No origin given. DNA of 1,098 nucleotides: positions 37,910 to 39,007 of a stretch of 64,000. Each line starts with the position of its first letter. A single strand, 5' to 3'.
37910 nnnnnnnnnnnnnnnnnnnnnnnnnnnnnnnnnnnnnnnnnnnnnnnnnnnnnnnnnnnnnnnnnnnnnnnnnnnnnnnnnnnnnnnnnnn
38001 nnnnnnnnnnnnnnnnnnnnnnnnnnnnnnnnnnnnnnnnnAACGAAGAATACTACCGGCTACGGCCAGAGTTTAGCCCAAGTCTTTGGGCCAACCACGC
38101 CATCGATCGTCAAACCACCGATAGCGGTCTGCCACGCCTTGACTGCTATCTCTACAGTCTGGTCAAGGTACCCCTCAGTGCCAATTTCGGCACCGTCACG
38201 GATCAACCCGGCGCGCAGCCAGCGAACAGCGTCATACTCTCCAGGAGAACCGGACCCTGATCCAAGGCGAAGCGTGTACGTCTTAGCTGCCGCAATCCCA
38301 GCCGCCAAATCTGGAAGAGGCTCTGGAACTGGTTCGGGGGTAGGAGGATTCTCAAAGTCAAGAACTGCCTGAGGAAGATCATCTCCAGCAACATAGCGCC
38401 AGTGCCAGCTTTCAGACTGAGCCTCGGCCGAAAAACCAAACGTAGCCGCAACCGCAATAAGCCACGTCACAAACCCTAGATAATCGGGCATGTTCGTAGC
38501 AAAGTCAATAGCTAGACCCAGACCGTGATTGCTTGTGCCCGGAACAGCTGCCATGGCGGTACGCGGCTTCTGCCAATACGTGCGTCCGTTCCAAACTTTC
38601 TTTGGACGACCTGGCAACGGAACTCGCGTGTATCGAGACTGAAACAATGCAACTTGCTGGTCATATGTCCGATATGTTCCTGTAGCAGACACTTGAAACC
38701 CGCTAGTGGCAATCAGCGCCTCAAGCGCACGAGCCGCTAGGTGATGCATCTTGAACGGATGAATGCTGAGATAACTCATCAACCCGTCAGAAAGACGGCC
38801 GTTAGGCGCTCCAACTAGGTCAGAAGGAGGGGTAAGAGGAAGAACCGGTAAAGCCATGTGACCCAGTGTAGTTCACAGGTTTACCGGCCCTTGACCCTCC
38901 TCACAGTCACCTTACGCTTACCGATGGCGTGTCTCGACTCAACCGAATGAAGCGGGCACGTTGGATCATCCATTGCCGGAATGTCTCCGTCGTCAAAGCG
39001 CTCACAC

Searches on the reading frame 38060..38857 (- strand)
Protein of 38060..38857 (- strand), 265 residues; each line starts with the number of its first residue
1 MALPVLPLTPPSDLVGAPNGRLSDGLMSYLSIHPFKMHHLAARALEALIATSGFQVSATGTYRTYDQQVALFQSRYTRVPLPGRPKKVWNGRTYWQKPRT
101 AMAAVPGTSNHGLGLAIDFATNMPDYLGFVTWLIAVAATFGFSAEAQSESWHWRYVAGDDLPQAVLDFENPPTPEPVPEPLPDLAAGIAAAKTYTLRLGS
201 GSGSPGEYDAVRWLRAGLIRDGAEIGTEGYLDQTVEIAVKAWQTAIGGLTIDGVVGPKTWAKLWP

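Call 95: search_dna_similar(query=window:38060-38857:-, collection=phages, mode=protein, max_rows=12)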
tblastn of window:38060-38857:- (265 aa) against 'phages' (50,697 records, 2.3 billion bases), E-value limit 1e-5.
Records with a match: 5; places in all: 5; records where one place covers at least 80% of the query: 0.
Best place of each record, by identity: <60% 5.
By first word of the organism name: Curtobacterium 3; Actinomycetia 1; Caudoviricetes 1.
By host as written in the record: Curtobacterium flaccumfaciens NRRL B-729 SEA 3; Actinomycetia bacterium 1; - 1.
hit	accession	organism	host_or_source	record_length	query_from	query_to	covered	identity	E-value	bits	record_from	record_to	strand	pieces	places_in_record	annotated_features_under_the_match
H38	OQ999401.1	Actinomycetia phage DSL-LC01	Actinomycetia bacterium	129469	5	168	62%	40.7%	8e-20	94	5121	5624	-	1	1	D-alanyl-D-alanine carboxypeptidase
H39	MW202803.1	Caudoviricetes sp.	Manatee Spring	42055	6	168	62%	30.3%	1e-13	76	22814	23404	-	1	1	D/-alanyl-D/-alanine carboxypeptidase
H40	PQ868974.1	Curtobacterium phage Daddyjeff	Curtobacterium flaccumfaciens NRRL ...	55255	10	155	55%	33.1%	9e-9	62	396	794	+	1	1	2: endolysin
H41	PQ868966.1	Curtobacterium phage Serenabean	Curtobacterium flaccumfaciens NRRL ...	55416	10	155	55%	33.1%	2e-8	61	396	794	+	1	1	2: endolysin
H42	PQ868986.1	Curtobacterium phage AddiRose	Curtobacterium flaccumfaciens NRRL ...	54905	10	155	55%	31.8%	5e-8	59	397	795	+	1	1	2: endolysin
